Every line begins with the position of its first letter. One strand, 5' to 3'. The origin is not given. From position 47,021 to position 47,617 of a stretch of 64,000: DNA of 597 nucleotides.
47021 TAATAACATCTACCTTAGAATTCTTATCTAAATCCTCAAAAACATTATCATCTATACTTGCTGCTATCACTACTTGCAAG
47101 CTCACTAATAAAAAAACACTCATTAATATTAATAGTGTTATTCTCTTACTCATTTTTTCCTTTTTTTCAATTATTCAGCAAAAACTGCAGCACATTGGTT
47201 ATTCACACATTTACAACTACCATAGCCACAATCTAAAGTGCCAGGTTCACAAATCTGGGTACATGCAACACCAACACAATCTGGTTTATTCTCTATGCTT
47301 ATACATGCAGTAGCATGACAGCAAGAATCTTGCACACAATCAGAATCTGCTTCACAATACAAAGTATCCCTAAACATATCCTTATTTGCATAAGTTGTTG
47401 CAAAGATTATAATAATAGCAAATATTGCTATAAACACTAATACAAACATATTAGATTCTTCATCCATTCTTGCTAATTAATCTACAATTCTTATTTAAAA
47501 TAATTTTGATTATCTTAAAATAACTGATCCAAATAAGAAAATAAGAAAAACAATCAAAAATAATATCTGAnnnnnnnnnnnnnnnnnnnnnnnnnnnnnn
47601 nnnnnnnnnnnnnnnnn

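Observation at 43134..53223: Ten-kilobase co-directional surface locus: anchored subtilase-adhesin, Cys-knot-like mini-protein, module-sharing anchor protein and a giant Ca-loop protein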

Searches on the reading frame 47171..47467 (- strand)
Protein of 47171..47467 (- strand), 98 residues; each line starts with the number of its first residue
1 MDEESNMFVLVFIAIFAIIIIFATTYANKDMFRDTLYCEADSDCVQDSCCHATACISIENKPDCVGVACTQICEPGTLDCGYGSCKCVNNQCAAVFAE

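Call 4: search_protein_families(library=pfam, proteins=[window:47171-47467:-], max_evalue=0.1)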
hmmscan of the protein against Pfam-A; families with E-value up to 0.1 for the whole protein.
window:47171-47467:- (98 aa): 0 families

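Call 5: search_protein_families(library=ncbifam, proteins=[window:47171-47467:-], max_evalue=0.1)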
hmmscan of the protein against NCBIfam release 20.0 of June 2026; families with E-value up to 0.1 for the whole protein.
window:47171-47467:- (98 aa): 0 families

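Call 35: find_homologous_proteins(query=window:47171-47467:-, max_evalue=0.01)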
Query window:47171-47467:- (98 aa): 16 proteins with E <= 0.01 among 16 candidates.
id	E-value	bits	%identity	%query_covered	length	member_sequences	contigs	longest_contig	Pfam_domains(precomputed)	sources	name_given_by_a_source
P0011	2.5e-59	216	100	100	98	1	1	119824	-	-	-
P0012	3.7e-21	93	49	82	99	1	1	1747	-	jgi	jgi:hypothetical protein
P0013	6.1e-18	83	67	64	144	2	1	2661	PF03891.21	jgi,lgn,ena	-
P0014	1.4e-17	82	59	71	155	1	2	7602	PF03891.21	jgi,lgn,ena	-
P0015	1.7e-17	81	44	93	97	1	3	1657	-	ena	-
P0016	7.6e-17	79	42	93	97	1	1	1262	-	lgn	-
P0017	7.7e-13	66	57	62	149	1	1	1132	-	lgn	-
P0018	4.1e-12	64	61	58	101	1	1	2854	-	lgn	-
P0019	4.4e-12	64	42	89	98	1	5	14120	-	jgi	jgi:hypothetical protein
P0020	9.2e-12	63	62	56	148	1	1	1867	-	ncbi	-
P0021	1.6e-11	62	54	62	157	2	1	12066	PF03891.21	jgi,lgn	jgi:putative hemolysin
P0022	2.7e-11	61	41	84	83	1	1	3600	-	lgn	-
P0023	1.4e-10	59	57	62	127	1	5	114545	-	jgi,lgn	jgi:hypothetical protein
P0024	1.6e-9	56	52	62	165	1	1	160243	-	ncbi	ncbi:MAG: hypothetical protein U0269_26185 [Polyangiales bacterium]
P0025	5.1e-7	48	44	87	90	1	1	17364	-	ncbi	ncbi:MAG: hypothetical protein ABJE95_20250 [Byssovorax sp.]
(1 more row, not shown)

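Call 36: find_encoding_contigs(protein=P0019, flank=8000, max_places=3)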
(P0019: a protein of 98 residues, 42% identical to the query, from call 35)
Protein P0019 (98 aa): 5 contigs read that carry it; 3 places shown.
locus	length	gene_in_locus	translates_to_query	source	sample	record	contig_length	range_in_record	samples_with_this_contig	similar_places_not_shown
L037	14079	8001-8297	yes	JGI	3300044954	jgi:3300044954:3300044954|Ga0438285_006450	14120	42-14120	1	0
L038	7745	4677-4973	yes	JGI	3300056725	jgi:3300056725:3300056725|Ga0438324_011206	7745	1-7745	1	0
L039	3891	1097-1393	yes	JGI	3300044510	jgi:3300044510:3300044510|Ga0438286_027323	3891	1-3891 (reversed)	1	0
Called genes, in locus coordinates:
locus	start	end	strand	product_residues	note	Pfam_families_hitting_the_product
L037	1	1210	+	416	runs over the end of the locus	?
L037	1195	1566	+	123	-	PF00072:Response_reg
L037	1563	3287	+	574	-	PF00072:Response_reg, PF00211:Guanylate_cyc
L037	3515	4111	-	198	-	PF00440:TetR_N, PF13977:TetR_C_6 (weak)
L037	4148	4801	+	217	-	PF00583:Acetyltransf_1, PF13508:Acetyltransf_7, PF13673:Acetyltransf_10 (weak)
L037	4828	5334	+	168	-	PF01243:PNPOx_N, PF12900:Pyridox_ox_2 (weak)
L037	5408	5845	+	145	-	-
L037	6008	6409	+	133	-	PF00216:Bac_DNA_binding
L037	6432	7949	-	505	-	PF00884:Sulfatase, PF01663:Phosphodiest (faint), PF16347:SGSH_C (weak)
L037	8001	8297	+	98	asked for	-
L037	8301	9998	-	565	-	PF00082:Peptidase_S8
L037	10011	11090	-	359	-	-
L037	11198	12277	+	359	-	PF00793:DAHP_synth_1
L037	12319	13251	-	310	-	PF13472:Lipase_GDSL_2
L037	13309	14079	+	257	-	?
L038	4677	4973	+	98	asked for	-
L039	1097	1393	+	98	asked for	-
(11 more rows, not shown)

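Call 37: find_encoding_contigs(protein=P0023, flank=8000, max_places=2)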
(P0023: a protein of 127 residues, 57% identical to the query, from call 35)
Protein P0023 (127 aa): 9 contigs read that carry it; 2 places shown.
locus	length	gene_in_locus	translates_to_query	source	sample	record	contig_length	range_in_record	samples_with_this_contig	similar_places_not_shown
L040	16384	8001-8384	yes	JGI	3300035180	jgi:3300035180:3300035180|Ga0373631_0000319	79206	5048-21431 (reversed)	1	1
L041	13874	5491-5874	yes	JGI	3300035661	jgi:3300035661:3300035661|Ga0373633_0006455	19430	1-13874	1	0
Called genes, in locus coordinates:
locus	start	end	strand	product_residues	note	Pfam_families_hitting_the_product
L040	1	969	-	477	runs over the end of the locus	PF19363:DUF5939, PF00211:Guanylate_cyc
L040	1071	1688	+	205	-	PF02985:HEAT (faint), PF13646:HEAT_2 (weak)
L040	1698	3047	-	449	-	-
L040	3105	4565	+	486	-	PF00069:Pkinase, PF07714:PK_Tyr_Ser-Thr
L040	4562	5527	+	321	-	PF13620:CarboxypepD_reg (faint)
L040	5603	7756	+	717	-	-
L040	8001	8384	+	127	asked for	-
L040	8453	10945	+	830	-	PF02368:Big_2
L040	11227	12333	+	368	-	PF24681:Kelch_KLHDC2_KLHL20_DRC7 (faint)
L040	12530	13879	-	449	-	PF07586:HXXSHH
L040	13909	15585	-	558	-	PF07626:PSD3, PF07637:PSD5, PF07631:PSD4, PF07627:PSCyt3, PF07624:PSD2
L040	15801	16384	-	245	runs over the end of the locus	PF14497:GST_C_3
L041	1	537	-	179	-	?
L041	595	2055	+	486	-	PF00069:Pkinase, PF07714:PK_Tyr_Ser-Thr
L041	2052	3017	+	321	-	PF13620:CarboxypepD_reg (faint)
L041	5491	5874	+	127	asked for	-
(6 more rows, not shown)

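Call 41: search_solved_structures(query=window:47171-47467:-, max_evalue=5)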
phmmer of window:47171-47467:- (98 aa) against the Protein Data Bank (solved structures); distinct sequences matched with E-value up to 5: 0.

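Call 45: find_encoding_contigs(protein=P0012, flank=5000, max_places=2)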
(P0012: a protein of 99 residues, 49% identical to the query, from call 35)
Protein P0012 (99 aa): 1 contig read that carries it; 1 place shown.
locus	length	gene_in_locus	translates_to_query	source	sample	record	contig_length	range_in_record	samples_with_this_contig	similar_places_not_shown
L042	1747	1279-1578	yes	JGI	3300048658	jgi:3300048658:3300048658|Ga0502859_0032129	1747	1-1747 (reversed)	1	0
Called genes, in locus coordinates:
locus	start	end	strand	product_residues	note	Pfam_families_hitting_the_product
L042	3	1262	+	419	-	?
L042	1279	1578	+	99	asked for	-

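Call 73: find_related_loci(query=A5, collection=metagenome_contigs, flank=6000)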
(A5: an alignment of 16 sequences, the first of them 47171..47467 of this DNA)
Query A5 (98 aa) in metagenome_contigs; peptide patterns used: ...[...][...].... (x = any residue, [..] = any of these).
600 stretches matched a pattern (row limit reached: there are more); 535 encode a relative of the query (tblastn E <= 1e-3); the best 80 are kept; 80 distinct loci.
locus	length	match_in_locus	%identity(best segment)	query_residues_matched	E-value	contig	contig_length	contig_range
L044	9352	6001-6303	41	4-96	3e-25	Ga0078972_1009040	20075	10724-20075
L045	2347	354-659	42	1-98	2e-24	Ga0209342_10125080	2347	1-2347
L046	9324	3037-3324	46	1-96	5e-24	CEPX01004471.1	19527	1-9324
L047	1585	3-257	46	6-95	1e-23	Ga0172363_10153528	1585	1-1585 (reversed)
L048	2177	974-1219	48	6-94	2e-23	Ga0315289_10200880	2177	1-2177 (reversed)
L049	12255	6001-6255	46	10-96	5e-23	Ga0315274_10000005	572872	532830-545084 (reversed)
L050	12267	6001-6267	43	7-97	6e-23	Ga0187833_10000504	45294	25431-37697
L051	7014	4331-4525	63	34-98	1e-22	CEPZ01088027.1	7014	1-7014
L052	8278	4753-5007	46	10-96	1e-22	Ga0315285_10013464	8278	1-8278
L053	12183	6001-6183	69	36-96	2e-22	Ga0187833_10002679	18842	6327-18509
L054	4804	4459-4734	40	7-96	2e-22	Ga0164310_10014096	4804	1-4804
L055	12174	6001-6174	66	38-95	2e-22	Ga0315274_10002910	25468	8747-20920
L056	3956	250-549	40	7-98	3e-22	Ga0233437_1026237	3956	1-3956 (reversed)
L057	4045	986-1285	40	7-98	3e-22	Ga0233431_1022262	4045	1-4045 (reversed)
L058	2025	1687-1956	42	7-96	4e-22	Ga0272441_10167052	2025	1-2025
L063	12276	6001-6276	41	7-96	1e-21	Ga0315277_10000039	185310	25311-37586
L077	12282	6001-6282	40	1-96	2e-20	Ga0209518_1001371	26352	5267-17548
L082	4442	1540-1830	43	1-97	2e-20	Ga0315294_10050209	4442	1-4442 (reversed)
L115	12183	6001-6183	54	38-98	6e-19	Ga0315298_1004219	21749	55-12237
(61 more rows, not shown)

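Call 77: search_protein_families(library=pfam, proteins=[L054:3000-4424:+], max_evalue=10)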
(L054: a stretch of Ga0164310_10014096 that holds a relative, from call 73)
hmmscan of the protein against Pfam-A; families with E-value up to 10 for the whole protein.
L054:3000-4424:+ (474 aa): 4 families
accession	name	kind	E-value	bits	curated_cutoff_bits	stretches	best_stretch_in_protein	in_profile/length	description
PF25275.1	Golvesin_C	-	1.1e-05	26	31.6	1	185-239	34-86/132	Golvesin C-terminal domain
PF07705.17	CARDB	-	0.0016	19.1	22.7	1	126-217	4-88/101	CARDB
PF24318.1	DUF7490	-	0.0058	16.7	27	1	168-224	45-100/106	Domain of unknown function (DUF7490)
PF13584.12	BatD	-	0.011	16.8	24.1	1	139-215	8-78/92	BatD DUF11 like domain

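Call 78: search_protein_families(library=ncbifam, proteins=[L054:3000-4424:+, L082:112-1530:+], max_evalue=0.01)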
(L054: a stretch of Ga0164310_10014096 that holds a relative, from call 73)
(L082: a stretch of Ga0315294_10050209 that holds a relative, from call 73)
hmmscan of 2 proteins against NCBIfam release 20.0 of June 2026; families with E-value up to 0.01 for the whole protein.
L054:3000-4424:+ (474 aa): 1 family
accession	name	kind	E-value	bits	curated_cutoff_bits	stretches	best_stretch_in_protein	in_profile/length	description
TIGR04213.1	PGF_pre_PGF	domain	1e-29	103.5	28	1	277-411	16-153/153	PGF-pre-PGF domain-containing protein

L082:112-1530:+ (472 aa): 1 family
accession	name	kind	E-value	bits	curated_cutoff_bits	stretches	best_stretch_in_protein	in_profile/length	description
TIGR04213.1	PGF_pre_PGF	domain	3.4e-35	121.3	28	1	254-394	10-153/153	PGF-pre-PGF domain-containing protein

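Call 89: search_protein_families(library=pfam, proteins=[L063:1265-4126:+, L063:4236-5069:+, L063:5183-5932:+, L063:184-1260:+, L063:9772-10578:+, L077:1218-2585:+, L077:3709-5052:-, L115:4785-5555:+, L055:3501-4901:-, L063:6395-9175:+], max_evalue=0.001)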
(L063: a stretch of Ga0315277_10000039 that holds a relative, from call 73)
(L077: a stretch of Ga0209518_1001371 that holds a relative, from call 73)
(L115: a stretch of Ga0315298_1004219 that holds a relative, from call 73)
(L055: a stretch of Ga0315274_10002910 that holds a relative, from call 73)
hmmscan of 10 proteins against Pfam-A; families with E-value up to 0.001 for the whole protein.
L063:1265-4126:+ (953 aa): 6 families
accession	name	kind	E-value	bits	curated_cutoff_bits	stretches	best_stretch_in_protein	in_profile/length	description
PF00133.28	tRNA-synt_1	-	4.9e-123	411.4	22.7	1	12-635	3-403/414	tRNA synthetases class I (I, L, M and V)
PF08264.19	Anticodon_1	-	4.7e-35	121.1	25.1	1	681-819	1-144/148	Anticodon-binding domain of tRNA ligase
PF09334.17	tRNA-synt_1g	-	1e-28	100.7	20.1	3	39-179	8-145/391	tRNA synthetases class I (M)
PF19302.4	DUF5915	-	5e-14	52.7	27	1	828-949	73-191/195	Domain of unknown function (DUF5915)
PF01406.26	tRNA-synt_1e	-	5.6e-06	26.4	27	1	596-636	243-282/301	tRNA synthetases class I (C) catalytic domain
PF13603.12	tRNA-synt_1_2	-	4.7e-05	23.4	25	0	329-368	104-143/185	Leucyl-tRNA synthetase, editing domain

L063:4236-5069:+ (277 aa): 2 families
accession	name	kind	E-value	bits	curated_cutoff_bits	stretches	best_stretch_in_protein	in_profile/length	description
PF01978.25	TrmB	-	9.6e-19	67.5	25.6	1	16-80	3-67/68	Sugar-specific transcriptional regulator TrmB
PF11495.14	Regulator_TrmB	-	3.2e-05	23.7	22.2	1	135-265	6-129/233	Archaeal transcriptional regulator TrmB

L063:5183-5932:+ (249 aa): 2 families
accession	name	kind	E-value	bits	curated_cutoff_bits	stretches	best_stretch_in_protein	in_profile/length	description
PF01026.27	TatD_DNase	-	3.8e-72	243.2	27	1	4-249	1-253/253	TatD related DNase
PF01261.30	AP_endonuc_2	-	0.00086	19.5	31.1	0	67-134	22-92/249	Xylose isomerase-like TIM barrel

L063:184-1260:+ (358 aa): 1 family
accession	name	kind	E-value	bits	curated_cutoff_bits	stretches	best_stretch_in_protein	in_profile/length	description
PF00248.27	Aldo_ket_red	-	5.2e-73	246.1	24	1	43-351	1-289/291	Aldo/keto reductase family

L063:9772-10578:+ (268 aa): 3 families
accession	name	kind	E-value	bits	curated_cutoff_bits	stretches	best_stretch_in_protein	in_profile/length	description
PF00589.27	Phage_integrase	-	1.8e-45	155.3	27.1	1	97-255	2-170/172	Phage integrase family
PF13495.12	Phage_int_SAM_4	-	1.9e-13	51.1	27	1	5-81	3-82/85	Phage integrase, N-terminal SAM-like domain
PF11917.13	DUF3435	-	0.00033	20.1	25.8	1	176-247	159-231/418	Protein of unknown function (DUF3435)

L077:1218-2585:+ (455 aa): 1 family
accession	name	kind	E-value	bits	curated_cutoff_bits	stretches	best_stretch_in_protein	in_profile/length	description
PF00291.31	PALP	-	2e-46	159.1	35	1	91-412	5-295/295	Pyridoxal-phosphate dependent enzyme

L077:3709-5052:- (447 aa): 4 families
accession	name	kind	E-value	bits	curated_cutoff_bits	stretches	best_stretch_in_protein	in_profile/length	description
PF22505.1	RNase_J_b_CASP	-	2.2e-22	79.6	27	1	242-358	4-113/126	Ribonuclease J, beta-CASP domain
PF00753.33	Lactamase_B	-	1.5e-09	38.5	22.7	1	14-148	6-118/196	Metallo-beta-lactamase superfamily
PF07521.17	RMMBL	-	9e-07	29.2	21.6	1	383-416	10-44/63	Zn-dependent metallo-hydrolase RNA specificity domain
PF12706.13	Lactamase_B_2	-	6.9e-06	26.2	27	1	72-177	29-143/200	Beta-lactamase superfamily domain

L115:4785-5555:+ (256 aa): 1 family
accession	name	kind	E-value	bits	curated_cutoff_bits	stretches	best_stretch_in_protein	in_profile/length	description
PF01026.27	TatD_DNase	-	6.1e-64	216.3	27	1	10-252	2-253/253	TatD related DNase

L055:3501-4901:- (466 aa): 2 families
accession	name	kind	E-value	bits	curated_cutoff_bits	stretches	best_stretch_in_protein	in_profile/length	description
PF00294.29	PfkB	-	7.8e-40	137.5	25.8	1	14-296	2-297/302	pfkB family carbohydrate kinase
PF01467.32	CTP_transf_like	-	1.9e-16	60.9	21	1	335-434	1-100/133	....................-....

L063:6395-9175:+ (926 aa): 4 families
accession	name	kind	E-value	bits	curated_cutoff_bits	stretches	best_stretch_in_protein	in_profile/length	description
PF00082.27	Peptidase_S8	-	1.5e-42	146.3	21.8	1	141-403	2-273/288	Subtilase family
PF19077.6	Big_13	-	2.8e-09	37.8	27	1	634-709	24-100/102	Bacterial Ig-like domain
PF13750.12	Big_3_3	-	1.8e-05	24.9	27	0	580-651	5-78/157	Bacterial Ig-like domain (group 3)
PF15418.12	DUF4625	-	0.0003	21.5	27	0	667-708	89-129/131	Domain of unknown function (DUF4625)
